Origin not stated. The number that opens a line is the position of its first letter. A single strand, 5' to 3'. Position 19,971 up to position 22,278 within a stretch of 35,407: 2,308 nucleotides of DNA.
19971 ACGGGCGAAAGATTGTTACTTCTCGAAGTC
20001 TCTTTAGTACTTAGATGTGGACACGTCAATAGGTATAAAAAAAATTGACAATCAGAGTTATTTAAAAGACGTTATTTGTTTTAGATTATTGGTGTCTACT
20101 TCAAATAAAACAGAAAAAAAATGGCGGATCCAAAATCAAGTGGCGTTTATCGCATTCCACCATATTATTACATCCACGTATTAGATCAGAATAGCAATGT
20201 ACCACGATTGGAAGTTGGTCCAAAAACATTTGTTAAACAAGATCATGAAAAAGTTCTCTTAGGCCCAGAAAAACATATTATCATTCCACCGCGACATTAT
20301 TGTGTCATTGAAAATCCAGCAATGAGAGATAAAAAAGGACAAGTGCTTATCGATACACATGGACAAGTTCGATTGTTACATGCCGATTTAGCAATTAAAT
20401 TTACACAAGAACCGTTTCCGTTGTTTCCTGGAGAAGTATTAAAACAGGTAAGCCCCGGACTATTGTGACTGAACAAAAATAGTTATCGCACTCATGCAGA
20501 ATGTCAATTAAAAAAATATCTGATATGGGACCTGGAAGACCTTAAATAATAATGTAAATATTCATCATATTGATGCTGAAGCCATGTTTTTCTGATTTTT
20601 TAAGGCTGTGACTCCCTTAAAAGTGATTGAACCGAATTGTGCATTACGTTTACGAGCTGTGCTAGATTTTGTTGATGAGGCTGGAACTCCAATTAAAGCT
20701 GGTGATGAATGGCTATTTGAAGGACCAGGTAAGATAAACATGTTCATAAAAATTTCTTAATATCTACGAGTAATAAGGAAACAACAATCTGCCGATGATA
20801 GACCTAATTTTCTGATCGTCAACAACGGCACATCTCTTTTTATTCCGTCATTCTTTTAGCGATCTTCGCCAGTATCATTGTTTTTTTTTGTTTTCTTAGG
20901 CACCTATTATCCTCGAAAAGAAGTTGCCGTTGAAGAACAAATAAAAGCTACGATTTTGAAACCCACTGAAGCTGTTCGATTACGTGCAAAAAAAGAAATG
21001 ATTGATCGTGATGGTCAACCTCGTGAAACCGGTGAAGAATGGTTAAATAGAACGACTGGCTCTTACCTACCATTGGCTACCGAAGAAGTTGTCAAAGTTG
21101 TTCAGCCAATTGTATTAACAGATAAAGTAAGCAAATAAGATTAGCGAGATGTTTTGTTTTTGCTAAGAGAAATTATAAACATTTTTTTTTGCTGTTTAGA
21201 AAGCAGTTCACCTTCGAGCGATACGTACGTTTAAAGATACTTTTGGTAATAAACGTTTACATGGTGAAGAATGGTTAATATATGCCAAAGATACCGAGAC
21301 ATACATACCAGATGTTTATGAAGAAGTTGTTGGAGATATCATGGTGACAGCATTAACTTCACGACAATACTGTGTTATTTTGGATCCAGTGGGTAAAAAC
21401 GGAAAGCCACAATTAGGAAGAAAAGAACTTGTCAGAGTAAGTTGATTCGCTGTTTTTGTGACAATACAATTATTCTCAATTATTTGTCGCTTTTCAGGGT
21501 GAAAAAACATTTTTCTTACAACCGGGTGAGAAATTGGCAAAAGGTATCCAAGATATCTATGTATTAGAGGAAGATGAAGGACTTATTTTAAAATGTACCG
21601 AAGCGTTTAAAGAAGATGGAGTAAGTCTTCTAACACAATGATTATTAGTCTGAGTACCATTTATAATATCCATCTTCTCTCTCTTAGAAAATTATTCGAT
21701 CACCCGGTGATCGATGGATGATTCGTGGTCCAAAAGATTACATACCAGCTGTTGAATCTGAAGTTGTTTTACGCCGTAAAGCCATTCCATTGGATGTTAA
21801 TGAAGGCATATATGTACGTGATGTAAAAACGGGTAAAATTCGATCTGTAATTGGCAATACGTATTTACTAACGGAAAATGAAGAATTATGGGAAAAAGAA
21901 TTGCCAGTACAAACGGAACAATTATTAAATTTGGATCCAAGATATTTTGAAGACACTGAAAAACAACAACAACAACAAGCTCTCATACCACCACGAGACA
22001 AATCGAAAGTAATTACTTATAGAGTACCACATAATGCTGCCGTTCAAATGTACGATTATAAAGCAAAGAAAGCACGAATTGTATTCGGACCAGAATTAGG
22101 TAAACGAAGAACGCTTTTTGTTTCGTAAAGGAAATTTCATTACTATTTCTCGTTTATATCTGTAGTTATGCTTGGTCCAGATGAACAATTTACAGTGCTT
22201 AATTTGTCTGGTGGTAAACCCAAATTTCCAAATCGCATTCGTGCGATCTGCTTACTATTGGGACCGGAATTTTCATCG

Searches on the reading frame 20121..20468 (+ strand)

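Call 9: search_protein_families(library=pfam, proteins=[window:20121-20468:+], max_evalue=0.01)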
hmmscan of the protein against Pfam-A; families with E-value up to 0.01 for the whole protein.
window:20121-20468:+ (115 aa): 1 family
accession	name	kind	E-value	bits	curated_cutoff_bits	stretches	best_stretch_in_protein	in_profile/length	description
PF17794.6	Vault_2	-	2.3e-22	79.7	23.6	1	53-108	2-57/60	Major Vault Protein repeat domain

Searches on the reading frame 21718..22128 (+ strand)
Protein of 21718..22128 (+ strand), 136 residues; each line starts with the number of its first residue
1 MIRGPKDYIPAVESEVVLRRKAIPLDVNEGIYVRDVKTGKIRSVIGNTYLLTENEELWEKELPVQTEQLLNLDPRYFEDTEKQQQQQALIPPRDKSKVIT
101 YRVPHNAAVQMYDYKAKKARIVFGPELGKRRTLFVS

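Call 9: search_protein_families(library=pfam, proteins=[window:21718-22128:+], max_evalue=0.01)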
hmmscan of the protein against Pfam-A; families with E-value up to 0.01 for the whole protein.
window:21718-22128:+ (136 aa): 2 families
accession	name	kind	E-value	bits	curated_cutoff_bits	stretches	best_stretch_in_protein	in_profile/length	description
PF17796.6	Vault_4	-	2.8e-16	59.9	22.9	1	22-70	1-49/63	Major Vault Protein repeat domain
PF17795.6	Vault_3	-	1e-14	54.8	28.8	1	98-127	1-30/62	Major Vault Protein Repeat domain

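Call 18: find_homologous_proteins(query=window:21718-22128:+)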
Query window:21718-22128:+ (136 aa): 252 proteins with E <= 0.001 among 259 candidates; the best 120 are listed.
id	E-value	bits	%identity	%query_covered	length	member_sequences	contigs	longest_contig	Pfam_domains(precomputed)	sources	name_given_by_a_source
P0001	3.4e-61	223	83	93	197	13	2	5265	PF17795.7,PF17796.7,PF11978.14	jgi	jgi:major vault protein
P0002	6.6e-61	222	78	98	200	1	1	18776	PF17795.7,PF17796.7,PF01505.24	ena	-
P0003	3.8e-60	220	82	93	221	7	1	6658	PF17795.7,PF17796.7,PF01505.24,PF11978.14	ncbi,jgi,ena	jgi:major vault protein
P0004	7.7e-60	219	80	93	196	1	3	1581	PF17795.7,PF17796.7,PF11978.14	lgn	-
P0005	1.1e-59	218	80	93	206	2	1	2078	PF17795.7,PF17796.7,PF11978.14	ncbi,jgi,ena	jgi:major vault protein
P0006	1.2e-58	215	81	93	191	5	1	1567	PF17795.7,PF17796.7,PF11978.14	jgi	-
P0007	1.9e-57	211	78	93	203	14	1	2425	PF17795.7,PF17796.7,PF11978.14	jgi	jgi:major vault protein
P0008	4.5e-57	210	78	93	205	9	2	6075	PF17795.7,PF17796.7,PF11978.14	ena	-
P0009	1.3e-56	208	79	93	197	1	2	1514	PF17795.7,PF17796.7,PF11978.14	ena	-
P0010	4.4e-55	203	75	93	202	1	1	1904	PF17795.7,PF17796.7,PF11978.14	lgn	-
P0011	4.5e-55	203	74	93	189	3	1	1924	PF17795.7,PF17796.7,PF11978.14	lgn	-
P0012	6.6e-55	203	76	93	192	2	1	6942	PF17795.7,PF17796.7,PF11978.14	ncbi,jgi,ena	jgi:major vault protein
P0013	4.6e-54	200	74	93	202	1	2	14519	PF17795.7,PF17796.7,PF11978.14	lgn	-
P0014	3.5e-44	168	63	93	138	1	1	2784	PF17795.7,PF17796.7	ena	-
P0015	2.7e-42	162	63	93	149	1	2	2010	PF17795.7,PF17796.7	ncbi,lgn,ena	-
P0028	3.7e-40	155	58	93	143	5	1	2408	PF17795.7,PF17796.7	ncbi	-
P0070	2.4e-36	143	87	58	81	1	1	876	PF17796.7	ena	-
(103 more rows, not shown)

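Call 22: list_cluster_members(proteins=[P0001, P0002, P0003, P0005, P0012, P0015, P0028, P0070])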
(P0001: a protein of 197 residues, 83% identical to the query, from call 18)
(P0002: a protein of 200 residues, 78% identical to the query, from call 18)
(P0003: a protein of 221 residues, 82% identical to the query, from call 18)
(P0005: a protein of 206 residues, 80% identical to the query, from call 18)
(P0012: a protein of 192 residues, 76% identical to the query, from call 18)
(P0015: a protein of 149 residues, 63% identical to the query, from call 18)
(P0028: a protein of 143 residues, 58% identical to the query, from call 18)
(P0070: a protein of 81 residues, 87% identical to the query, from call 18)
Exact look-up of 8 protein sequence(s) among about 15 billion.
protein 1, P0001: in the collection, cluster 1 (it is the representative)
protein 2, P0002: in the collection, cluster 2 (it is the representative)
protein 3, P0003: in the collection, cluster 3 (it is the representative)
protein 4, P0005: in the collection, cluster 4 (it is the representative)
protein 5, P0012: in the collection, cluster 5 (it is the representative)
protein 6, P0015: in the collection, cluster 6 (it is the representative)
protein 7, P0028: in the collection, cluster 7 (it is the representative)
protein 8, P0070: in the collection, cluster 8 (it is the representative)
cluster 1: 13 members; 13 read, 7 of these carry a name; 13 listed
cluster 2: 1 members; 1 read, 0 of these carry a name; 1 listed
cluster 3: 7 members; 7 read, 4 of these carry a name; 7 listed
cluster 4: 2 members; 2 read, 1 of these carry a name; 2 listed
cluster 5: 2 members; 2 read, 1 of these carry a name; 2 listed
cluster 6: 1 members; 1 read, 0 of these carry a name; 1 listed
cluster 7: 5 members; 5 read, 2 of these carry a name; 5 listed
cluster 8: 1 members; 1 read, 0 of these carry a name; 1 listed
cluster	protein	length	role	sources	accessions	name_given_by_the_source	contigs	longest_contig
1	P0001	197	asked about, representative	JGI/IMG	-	major vault protein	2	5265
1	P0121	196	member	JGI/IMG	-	major vault protein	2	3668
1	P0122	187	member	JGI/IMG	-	major vault protein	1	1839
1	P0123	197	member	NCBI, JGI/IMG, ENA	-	major vault protein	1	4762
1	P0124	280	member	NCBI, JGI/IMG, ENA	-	major vault protein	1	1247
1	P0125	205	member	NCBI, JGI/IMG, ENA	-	major vault protein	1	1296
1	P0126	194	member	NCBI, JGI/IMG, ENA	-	major vault protein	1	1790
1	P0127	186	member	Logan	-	-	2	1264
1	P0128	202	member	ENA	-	-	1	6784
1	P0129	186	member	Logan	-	-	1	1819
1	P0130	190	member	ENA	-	-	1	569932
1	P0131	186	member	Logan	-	-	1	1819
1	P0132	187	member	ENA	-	-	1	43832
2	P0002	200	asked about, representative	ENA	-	-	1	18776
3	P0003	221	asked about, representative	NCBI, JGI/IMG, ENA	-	major vault protein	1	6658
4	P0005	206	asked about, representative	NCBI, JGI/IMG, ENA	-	major vault protein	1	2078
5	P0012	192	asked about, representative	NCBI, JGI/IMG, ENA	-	major vault protein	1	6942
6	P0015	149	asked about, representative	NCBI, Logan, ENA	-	-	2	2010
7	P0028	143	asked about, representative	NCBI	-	-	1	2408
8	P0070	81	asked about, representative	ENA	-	-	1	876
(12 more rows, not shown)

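Call 33: find_encoding_contigs(protein=P0002, flank=10000, max_places=3)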
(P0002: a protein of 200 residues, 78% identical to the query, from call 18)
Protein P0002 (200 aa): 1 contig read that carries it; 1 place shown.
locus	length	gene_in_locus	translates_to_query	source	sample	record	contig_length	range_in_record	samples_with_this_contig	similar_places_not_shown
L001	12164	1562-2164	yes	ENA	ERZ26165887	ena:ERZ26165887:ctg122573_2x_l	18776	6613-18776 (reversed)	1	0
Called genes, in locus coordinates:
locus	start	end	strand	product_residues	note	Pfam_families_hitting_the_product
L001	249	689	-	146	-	-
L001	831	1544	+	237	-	PF01505:Vault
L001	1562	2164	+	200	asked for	PF01505:Vault, PF17796:Vault_4, PF17795:Vault_3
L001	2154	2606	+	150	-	PF11978:MVP_shoulder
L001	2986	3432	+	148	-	-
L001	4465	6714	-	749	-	PF01505:Vault, PF17794:Vault_2, PF01505:Vault, PF17796:Vault_4, PF17795:Vault_3, PF11978:MVP_shoulder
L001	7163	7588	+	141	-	-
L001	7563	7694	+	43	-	-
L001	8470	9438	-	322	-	-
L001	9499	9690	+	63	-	-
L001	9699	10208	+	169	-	-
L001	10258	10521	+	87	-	-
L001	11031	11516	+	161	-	-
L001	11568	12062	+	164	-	PF02373:JmjC (faint), PF13621:Cupin_8 (weak)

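Call 34: find_encoding_contigs(protein=P0130, flank=10000, max_places=3)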
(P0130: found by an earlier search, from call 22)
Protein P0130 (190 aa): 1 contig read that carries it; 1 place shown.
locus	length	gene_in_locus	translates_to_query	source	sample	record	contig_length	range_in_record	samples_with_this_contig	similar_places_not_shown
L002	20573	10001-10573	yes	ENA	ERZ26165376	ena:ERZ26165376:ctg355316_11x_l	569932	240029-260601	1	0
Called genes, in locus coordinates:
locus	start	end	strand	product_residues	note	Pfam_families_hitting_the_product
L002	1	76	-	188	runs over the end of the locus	PF01401:Peptidase_M2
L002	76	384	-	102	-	-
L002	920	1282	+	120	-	-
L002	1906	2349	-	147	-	-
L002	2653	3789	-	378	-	PF00001:7tm_1, PF10324:7TM_GPCR_Srw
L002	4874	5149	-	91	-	PF03404:Mo-co_dimer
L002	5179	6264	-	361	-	PF00174:Oxidored_molyb, PF03404:Mo-co_dimer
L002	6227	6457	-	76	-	PF00173:Cyt-b5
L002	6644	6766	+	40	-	-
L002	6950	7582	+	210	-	PF03151:TPT, PF00892:EamA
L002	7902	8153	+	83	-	PF03151:TPT, PF08449:UAA (weak)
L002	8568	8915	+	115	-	-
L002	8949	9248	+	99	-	PF17794:Vault_2, PF01505:Vault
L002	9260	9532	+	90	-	PF01505:Vault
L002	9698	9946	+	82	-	PF17794:Vault_2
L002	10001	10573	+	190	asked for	PF17796:Vault_4, PF17795:Vault_3, PF11978:MVP_shoulder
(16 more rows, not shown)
